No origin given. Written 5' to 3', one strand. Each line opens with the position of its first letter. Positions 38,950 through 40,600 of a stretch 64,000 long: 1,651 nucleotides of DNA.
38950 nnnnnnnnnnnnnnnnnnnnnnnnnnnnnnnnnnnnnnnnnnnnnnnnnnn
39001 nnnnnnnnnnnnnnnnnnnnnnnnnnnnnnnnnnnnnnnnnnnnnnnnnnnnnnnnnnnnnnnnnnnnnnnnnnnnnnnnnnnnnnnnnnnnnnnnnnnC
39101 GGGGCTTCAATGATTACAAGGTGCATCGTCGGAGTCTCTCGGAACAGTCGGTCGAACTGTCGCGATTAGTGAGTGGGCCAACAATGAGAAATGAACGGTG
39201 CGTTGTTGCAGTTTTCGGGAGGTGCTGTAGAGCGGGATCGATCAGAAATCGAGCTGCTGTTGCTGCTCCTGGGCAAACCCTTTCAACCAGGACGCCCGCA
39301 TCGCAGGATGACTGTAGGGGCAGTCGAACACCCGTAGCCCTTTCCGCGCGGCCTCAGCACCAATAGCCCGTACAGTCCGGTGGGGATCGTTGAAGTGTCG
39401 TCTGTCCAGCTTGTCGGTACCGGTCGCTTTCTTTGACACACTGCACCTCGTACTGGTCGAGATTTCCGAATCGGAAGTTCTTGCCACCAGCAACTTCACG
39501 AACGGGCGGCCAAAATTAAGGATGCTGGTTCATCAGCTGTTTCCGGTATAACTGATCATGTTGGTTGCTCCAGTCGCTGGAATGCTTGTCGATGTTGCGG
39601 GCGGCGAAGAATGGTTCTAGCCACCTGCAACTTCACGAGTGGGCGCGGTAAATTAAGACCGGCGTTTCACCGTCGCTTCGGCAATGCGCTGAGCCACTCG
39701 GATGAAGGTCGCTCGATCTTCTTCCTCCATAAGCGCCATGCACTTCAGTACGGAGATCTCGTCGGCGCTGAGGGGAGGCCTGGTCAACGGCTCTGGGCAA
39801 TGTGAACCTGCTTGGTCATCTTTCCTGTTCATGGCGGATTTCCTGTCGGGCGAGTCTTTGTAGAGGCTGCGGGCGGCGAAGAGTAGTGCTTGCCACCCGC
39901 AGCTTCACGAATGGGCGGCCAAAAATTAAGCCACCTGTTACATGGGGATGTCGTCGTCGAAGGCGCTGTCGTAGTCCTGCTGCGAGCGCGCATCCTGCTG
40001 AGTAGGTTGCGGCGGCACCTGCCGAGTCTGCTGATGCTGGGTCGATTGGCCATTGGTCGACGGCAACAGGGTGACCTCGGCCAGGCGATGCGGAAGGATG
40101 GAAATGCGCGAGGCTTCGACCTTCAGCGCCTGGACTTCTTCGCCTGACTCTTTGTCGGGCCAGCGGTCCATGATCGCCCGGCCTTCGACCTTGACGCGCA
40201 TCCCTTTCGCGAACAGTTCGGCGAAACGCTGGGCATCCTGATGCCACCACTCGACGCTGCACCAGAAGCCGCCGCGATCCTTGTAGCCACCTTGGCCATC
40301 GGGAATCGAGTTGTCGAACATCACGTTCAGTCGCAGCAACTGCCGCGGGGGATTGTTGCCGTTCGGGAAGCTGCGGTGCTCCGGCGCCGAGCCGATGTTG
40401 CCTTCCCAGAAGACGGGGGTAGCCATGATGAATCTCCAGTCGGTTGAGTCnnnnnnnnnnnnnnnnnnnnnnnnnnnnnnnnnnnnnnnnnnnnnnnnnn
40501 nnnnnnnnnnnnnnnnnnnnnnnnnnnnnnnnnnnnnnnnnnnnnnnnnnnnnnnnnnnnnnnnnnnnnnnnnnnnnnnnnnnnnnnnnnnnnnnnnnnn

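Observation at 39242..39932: crpP-like gene sits in a module bounded by three 55-65-bp direct repeats downstream of ssb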

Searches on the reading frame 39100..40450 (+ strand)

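Call 72: search_protein_families(library=ncbifam, proteins=[L003:1917-2228:-, L005:1858-2277:-], max_evalue=0.01)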
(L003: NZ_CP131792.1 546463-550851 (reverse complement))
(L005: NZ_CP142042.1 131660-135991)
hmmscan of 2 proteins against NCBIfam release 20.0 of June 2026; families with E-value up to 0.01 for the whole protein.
L003:1917-2228:- (103 aa): 1 family
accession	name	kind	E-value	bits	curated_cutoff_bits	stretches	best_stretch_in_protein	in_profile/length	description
NF041951.1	phage_RstR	subfamily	0.00056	20.1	80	1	1-64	16-82/108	RstR family transcriptional repressor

L005:1858-2277:- (139 aa): 0 families

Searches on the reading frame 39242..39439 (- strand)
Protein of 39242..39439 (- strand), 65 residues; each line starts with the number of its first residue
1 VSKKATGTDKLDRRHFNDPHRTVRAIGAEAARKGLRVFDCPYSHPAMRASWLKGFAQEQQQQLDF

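Call 35: search_dna_similar(query=window:39242-39439:-, collection=plasmids, mode=protein, max_rows=60, max_evalue=0.001)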
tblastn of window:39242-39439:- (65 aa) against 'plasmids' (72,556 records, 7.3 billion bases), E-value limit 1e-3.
Records with a match: 11; places in all: 11; records where one place covers at least 80% of the query: 11.
Best place of each record, by identity: 95-99% 4; 90-95% 2; 60-80% 2; <60% 3.
By first word of the organism name: Pseudomonas 10; uncultured 1.
By predicted mobility (MOB-suite, as given by PLSDB): non-mobilizable 5; conjugative 4; mobilizable 2.
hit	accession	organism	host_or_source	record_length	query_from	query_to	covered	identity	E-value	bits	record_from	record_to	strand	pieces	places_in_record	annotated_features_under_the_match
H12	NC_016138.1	Pseudomonas aeruginosa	-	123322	1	65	100%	98.5%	1e-37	138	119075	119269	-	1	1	crpP: ICE-associated protein CrpP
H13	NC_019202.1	Pseudomonas aeruginosa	airways of a cystic fibrosis patient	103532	1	65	100%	96.9%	1e-36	135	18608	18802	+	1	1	crpP: ICE-associated protein CrpP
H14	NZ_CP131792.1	Pseudomonas aeruginosa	Homo sapiens,culture,blood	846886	1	65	100%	96.9%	2e-36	134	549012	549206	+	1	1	crpP: ICE-associated protein CrpP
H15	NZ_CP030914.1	Pseudomonas aeruginosa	Homo sapiens,sputum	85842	1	65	100%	95.4%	3e-36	134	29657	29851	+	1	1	crpP: ICE-associated protein CrpP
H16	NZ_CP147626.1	Pseudomonas aeruginosa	-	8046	1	65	100%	92.4%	1e-32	123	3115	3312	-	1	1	crpP: ICE-associated protein CrpP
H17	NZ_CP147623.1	Pseudomonas aeruginosa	Homo sapiens,bloodstream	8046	1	65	100%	92.4%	1e-32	123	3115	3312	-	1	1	crpP: ICE-associated protein CrpP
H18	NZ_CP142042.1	Pseudomonas veronii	cell culture,ground water from aniline ...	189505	1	65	100%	64.6%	4e-22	94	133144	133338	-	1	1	CrpP family ICE-associated protein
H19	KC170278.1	uncultured bacterium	-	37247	9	65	88%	61.4%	4e-16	77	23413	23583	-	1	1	none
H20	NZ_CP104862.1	Pseudomonas fragi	pure culture,soil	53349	9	65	88%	59.6%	2e-9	58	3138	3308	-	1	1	CrpP family ICE-associated protein | hypothetical protein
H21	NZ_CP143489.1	Pseudomonas silesiensis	single cell,landfill for plastics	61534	9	65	88%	59.6%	2e-9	58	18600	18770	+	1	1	CrpP family ICE-associated protein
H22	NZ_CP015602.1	Pseudomonas antarctica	-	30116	7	65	91%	44.1%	1e-7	53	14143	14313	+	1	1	CrpP family ICE-associated protein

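Call 47: get_annotated_region(hit=H19, flank=3500)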
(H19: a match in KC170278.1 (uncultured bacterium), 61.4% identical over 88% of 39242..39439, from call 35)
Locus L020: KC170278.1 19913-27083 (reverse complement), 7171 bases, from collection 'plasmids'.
description: Uncultured bacterium plasmid pMBUI4, complete sequence
organism: uncultured bacterium (NCBI taxid 77133)
taxonomy: Bacteria; ; ; ; ; ; uncultured bacterium
host: -; source: -; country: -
typing (MOB-suite, as given by PLSDB): mobilizable; replicon rep_cluster_1183; relaxase MOBF
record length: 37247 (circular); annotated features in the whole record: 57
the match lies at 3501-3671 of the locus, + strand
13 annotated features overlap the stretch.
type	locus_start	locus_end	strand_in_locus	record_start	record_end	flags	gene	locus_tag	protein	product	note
CDS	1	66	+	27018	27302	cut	-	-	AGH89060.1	hypothetical protein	-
CDS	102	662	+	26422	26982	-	-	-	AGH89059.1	hypothetical protein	-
CDS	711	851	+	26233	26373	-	-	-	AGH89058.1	hypothetical protein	-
CDS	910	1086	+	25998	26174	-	-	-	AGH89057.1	hypothetical protein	-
CDS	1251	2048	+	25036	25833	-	-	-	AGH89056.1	ArdC domain containing protein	-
CDS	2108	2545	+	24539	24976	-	-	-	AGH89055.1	hypothetical protein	-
CDS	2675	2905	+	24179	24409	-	-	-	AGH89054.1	hypothetical protein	-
CDS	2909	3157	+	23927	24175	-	-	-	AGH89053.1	hypothetical protein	-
CDS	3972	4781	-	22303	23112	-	mpr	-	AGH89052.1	Mpr: putative zinc metalloproteinase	-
CDS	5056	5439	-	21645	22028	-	stbC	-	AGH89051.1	StbC: conserved hypothetical protein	-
CDS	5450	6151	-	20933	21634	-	stbB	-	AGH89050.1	StbB: putative plasmid stable inheritance protein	-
CDS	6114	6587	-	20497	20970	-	stbA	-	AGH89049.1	StbA: putative plasmid stable inheritance protein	-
CDS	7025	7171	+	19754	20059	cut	trwA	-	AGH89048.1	TrwA: DNA binding accessory protein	-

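Call 48: get_annotated_region(hit=H20, flank=3500)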
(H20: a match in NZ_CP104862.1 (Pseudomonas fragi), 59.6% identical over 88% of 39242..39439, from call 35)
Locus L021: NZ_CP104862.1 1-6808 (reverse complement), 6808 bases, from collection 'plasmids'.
description: Pseudomonas fragi strain D12 plasmid pAd12, complete sequence
organism: Pseudomonas fragi (NCBI taxid 296)
taxonomy: Bacteria; Pseudomonadota; Gammaproteobacteria; Pseudomonadales; Pseudomonadaceae; Pseudomonas; Pseudomonas fragi
host: -; source: pure culture,soil; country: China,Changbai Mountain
typing (MOB-suite, as given by PLSDB): non-mobilizable
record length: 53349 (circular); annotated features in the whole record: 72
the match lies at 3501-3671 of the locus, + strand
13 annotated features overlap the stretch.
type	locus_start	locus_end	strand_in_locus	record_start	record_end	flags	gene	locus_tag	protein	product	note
CDS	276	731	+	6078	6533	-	-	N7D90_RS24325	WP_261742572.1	hypothetical protein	-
CDS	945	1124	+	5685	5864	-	-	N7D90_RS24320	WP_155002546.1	hypothetical protein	-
CDS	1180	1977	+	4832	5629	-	-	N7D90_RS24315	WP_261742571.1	DUF3560 domain-containing protein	-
CDS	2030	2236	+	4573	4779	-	-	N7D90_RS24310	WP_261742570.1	hypothetical protein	-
CDS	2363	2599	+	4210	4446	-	-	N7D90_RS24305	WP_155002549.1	hypothetical protein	-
CDS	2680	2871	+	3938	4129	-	-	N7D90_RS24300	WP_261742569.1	hypothetical protein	-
CDS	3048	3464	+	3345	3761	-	-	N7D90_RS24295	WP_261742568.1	entry exclusion protein 1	-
CDS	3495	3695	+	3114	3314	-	-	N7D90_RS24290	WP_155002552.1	CrpP family ICE-associated protein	-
CDS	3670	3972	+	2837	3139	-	-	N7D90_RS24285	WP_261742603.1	hypothetical protein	-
CDS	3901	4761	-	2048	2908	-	-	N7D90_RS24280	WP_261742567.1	SprT-like domain-containing protein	-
CDS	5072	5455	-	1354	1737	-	-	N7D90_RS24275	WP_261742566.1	hypothetical protein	-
CDS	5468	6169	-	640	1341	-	stbB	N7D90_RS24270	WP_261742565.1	StbB family protein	-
CDS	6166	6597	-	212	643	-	-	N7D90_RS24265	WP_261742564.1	hypothetical protein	-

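Call 49: get_annotated_region(hit=H22, flank=3500)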
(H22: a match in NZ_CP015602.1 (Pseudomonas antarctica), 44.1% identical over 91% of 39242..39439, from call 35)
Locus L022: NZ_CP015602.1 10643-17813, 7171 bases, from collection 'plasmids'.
description: Pseudomonas antarctica strain PAMC 27494 plasmid pP27494_2, complete sequence
organism: Pseudomonas antarctica (NCBI taxid 219572)
taxonomy: Bacteria; Pseudomonadota; Gammaproteobacteria; Pseudomonadales; Pseudomonadaceae; Pseudomonas; Pseudomonas antarctica
host: -; source: -; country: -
typing (MOB-suite, as given by PLSDB): mobilizable; replicon rep_cluster_1024; relaxase MOBP
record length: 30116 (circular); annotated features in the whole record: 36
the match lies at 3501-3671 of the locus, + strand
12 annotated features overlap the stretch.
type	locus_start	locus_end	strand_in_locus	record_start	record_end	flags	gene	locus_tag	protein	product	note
CDS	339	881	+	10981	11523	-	-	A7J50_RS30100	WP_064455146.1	hypothetical protein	-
CDS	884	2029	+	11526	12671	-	mobP1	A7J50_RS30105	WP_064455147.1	MobP1 family relaxase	-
CDS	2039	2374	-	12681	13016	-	-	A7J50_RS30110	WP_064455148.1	FxLYD domain-containing protein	-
CDS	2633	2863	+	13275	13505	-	vapB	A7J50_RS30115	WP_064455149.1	type II toxin-antitoxin system VapB family antitoxin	-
CDS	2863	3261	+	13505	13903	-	vapC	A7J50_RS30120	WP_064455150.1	tRNA(fMet)-specific endonuclease VapC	-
CDS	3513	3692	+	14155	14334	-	-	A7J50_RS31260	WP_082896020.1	CrpP family ICE-associated protein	-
CDS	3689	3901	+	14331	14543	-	-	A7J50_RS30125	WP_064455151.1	hypothetical protein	-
CDS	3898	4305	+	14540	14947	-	-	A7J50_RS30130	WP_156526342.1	hypothetical protein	-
CDS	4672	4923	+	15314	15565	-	-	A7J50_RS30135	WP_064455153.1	hypothetical protein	-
CDS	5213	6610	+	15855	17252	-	-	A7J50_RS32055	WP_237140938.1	DUF3560 domain-containing protein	-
CDS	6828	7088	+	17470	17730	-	-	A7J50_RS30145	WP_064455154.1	hypothetical protein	-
CDS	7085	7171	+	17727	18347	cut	-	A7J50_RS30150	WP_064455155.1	hypothetical protein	-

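Call 72: search_protein_families(library=ncbifam, proteins=[window:39242-39439:-], max_evalue=0.01)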
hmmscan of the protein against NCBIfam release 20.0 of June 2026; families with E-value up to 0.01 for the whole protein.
window:39242-39439:- (65 aa): 5 families
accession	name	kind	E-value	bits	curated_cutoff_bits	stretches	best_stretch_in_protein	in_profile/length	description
NF033696.0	CrpP_fam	subfamily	6.9e-34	115.7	55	1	9-65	2-58/58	CrpP family ICE-associated protein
NF041886.1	Rmf_CrpP_fam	subfamily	6e-16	57.8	28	1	26-59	5-39/39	Rmf/CrpP family protein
NF041887.1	Rmf_like_phage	equivalog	2.6e-07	30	40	1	24-58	4-41/43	Rmf/CrpP fold protein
NF041856.1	CrpP_rel_fam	subfamily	1.8e-05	24.6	35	1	24-46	4-26/54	CrpP-related protein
NF011162.1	PRK14563.1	equivalog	0.0014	18.4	40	1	27-55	13-41/47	ribosome modulation factor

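Call 73: search_solved_structures(query=window:39242-39439:-, max_evalue=1, show_alignments=2)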
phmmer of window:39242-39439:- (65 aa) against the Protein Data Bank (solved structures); distinct sequences matched with E-value up to 1: 1.
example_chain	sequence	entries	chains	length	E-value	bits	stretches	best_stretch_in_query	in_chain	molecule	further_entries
2dku_A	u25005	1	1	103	0.032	17.9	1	29-57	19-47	KIAA1556 protein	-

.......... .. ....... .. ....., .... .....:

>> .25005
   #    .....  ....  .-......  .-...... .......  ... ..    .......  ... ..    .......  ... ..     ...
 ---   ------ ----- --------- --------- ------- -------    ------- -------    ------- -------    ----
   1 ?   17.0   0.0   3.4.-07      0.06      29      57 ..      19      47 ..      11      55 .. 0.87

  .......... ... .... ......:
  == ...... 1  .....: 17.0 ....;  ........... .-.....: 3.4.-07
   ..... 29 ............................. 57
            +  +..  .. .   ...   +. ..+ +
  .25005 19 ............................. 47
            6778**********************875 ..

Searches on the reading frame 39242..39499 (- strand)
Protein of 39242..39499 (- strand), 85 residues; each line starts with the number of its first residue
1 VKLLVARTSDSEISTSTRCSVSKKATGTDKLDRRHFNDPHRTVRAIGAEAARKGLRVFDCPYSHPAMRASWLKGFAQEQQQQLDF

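Call 6: search_protein_families(library=pfam, proteins=[window:39242-39499:-], max_evalue=0.01)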
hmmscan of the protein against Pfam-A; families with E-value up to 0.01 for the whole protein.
window:39242-39499:- (85 aa): 1 family
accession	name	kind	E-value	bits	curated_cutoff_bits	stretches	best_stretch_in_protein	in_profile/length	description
PF04957.18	RMF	-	0.00077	19.9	27.9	1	42-79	11-49/53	Ribosome modulation factor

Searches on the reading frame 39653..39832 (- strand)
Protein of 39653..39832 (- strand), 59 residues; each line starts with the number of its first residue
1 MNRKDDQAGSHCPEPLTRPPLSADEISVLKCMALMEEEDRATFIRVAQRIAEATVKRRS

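Call 6: search_protein_families(library=pfam, proteins=[window:39653-39832:-], max_evalue=0.01)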
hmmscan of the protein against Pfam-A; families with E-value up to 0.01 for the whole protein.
window:39653-39832:- (59 aa): 0 families

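Call 72: search_protein_families(library=ncbifam, proteins=[window:39653-39832:-], max_evalue=0.01)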
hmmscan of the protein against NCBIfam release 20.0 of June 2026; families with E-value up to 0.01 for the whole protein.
window:39653-39832:- (59 aa): 0 families

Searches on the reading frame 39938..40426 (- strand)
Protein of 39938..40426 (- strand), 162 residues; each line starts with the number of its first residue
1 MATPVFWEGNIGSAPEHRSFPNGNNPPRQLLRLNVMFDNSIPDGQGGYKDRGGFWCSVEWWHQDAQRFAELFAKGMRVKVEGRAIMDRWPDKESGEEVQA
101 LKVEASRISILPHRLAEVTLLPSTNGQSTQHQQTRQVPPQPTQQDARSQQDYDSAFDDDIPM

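Call 6: search_protein_families(library=pfam, proteins=[window:39938-40426:-], max_evalue=0.01)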
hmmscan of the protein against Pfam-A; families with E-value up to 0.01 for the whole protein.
window:39938-40426:- (162 aa): 1 family
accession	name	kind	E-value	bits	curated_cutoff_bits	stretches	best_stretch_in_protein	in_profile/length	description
PF00436.31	SSB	-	2.4e-12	47.3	26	1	5-110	4-103/104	Single-strand binding protein family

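Call 25: find_related_loci(query=window:39938-40426:-, collection=genome_contigs, flank=4000)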
Query window:39938-40426:- (162 aa) in genome_contigs; peptide patterns used: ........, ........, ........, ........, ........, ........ (x = any residue, [..] = any of these).
39 stretches matched a pattern; 8 encode a relative of the query (tblastn E <= 1e-3); 8 distinct loci.
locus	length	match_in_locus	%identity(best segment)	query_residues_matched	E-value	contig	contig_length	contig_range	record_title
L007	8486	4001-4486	96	1-162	8e-107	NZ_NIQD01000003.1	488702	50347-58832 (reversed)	Pseudomonas paraeruginosa strain ATCC 9027 NODE_3_length_488702_cov_61.7947, whole genome shotgun sequence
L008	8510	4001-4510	65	1-162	5e-73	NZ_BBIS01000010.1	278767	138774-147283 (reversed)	Pseudomonas monteilii NBRC 103158 = DSM 14164 strain NBRC 103158, whole genome shotgun sequence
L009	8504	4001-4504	66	1-162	6e-70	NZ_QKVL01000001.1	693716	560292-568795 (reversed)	Pseudomonas huaxiensis strain WCHPs060044 1, whole genome shotgun sequence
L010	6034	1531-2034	66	1-162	4e-70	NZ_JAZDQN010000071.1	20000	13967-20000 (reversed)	Pseudomonas ulcerans strain 147P Seq71, whole genome shotgun sequence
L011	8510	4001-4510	64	1-162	2e-69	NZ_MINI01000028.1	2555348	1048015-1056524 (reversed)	Pseudomonas putida strain KH-21-134 scaffold1_cov96, whole genome shotgun sequence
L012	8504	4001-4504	64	1-162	4e-69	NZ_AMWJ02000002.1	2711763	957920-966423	Pseudomonas bharatica CSV86 tig00000008, whole genome shotgun sequence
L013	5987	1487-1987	64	1-160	1e-67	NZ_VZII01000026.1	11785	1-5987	Pseudomonas sp. MN1F NODE_33_length_11703_cov_244.668976, whole genome shotgun sequence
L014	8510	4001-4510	64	1-162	2e-69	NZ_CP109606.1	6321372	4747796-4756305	Pseudomonas putida strain QH1 chromosome, complete genome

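Call 72: search_protein_families(library=ncbifam, proteins=[L008:4712-5098:+], max_evalue=0.01)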
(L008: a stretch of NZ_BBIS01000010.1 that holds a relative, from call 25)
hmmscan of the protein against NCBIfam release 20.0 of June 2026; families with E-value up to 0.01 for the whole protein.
L008:4712-5098:+ (128 aa): 0 families
